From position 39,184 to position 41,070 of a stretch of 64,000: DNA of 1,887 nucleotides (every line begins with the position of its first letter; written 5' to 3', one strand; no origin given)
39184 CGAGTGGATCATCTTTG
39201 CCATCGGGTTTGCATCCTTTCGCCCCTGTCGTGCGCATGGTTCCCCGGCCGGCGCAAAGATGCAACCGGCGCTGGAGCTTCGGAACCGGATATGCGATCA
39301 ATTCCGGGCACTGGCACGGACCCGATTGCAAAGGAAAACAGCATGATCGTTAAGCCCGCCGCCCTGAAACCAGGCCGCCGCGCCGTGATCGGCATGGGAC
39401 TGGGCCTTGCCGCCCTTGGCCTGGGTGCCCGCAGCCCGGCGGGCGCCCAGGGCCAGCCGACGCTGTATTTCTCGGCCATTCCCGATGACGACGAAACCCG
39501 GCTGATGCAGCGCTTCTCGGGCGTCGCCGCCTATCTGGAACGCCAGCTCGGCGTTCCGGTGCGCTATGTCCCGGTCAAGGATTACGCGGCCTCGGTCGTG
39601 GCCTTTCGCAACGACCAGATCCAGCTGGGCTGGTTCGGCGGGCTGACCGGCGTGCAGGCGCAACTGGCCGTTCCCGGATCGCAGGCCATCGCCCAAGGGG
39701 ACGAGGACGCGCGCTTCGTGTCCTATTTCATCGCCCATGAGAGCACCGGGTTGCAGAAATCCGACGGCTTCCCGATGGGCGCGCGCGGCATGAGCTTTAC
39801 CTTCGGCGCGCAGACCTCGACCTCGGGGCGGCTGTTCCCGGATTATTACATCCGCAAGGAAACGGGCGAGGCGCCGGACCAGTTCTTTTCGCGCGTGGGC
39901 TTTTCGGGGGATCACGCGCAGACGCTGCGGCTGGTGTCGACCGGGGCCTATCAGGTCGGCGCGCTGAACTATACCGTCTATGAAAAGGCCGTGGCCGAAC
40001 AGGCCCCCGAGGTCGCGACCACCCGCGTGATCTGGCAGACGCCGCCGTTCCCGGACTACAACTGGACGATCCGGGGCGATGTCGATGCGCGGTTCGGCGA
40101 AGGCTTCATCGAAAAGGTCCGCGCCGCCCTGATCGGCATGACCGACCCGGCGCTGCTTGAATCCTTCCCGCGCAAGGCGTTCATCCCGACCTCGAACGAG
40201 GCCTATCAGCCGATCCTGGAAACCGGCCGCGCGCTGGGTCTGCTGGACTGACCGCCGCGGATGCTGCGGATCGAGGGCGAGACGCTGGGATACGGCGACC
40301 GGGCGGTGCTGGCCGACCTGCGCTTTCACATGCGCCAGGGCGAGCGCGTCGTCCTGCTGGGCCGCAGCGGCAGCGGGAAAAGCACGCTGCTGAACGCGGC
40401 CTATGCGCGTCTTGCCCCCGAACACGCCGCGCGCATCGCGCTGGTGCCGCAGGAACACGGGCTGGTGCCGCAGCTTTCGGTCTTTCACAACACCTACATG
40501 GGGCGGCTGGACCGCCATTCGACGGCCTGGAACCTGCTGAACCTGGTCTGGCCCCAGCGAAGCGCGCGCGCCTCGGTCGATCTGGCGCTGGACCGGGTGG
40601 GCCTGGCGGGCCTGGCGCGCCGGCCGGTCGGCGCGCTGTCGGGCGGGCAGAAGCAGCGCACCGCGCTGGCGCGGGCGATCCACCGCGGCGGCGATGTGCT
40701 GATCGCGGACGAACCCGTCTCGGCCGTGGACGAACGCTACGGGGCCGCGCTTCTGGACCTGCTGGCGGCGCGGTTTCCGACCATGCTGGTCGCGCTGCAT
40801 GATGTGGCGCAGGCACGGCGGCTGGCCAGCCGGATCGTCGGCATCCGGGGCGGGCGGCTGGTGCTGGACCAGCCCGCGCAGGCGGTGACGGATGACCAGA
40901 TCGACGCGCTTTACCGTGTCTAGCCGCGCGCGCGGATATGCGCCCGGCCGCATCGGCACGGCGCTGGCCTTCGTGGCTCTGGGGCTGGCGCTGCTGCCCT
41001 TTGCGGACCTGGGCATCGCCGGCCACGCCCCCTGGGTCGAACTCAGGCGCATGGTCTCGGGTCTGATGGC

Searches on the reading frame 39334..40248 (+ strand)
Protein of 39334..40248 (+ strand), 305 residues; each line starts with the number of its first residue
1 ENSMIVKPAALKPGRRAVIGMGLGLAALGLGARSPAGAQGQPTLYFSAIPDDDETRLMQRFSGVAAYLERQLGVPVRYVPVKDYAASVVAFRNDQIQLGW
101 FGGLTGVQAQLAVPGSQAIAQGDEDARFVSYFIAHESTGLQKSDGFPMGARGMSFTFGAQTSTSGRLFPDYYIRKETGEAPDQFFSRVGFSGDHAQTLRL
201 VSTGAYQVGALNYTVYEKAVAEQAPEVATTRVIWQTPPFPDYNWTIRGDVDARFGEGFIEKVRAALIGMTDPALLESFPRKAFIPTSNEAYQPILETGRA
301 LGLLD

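Call 7: search_protein_families(library=pfam, proteins=[window:39334-40248:+], max_evalue=0.01)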
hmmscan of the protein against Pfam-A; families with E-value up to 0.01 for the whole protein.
window:39334-40248:+ (305 aa): 1 family
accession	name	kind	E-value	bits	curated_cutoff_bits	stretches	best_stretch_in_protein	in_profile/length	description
PF12974.12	Phosphonate-bd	-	1.4e-57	195.3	27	1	46-291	1-242/242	ABC transporter, phosphonate, periplasmic substrate-binding protein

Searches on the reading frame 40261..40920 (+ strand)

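Call 7: search_protein_families(library=pfam, proteins=[window:40261-40920:+], max_evalue=0.01)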
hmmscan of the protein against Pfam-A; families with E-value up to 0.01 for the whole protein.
window:40261-40920:+ (220 aa): 7 families
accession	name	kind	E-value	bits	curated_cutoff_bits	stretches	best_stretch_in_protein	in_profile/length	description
PF00005.33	ABC_tran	-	8.1e-25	88.5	25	1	18-153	2-136/137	ABC transporter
PF13555.12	AAA_29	-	2.6e-06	27.5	27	1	23-57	18-52/61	P-loop containing region of AAA domain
PF13191.12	AAA_16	-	3.8e-06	27.9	32.6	1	24-131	21-113/167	AAA ATPase domain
PF03193.22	RsgA_GTPase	-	0.00028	21.2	30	1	17-48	97-127/174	RsgA GTPase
PF25199.1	nSTAND_NTPase5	-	0.00032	21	34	1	26-65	40-79/145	Novel STAND NTPase 5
PF20703.3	nSTAND1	-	0.00075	19.7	27.1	1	13-50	19-56/379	Novel STAND NTPase 1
PF01926.29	MMR_HSR1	-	0.0089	16.6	21.9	0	29-50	1-22/113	50S ribosome-binding GTPase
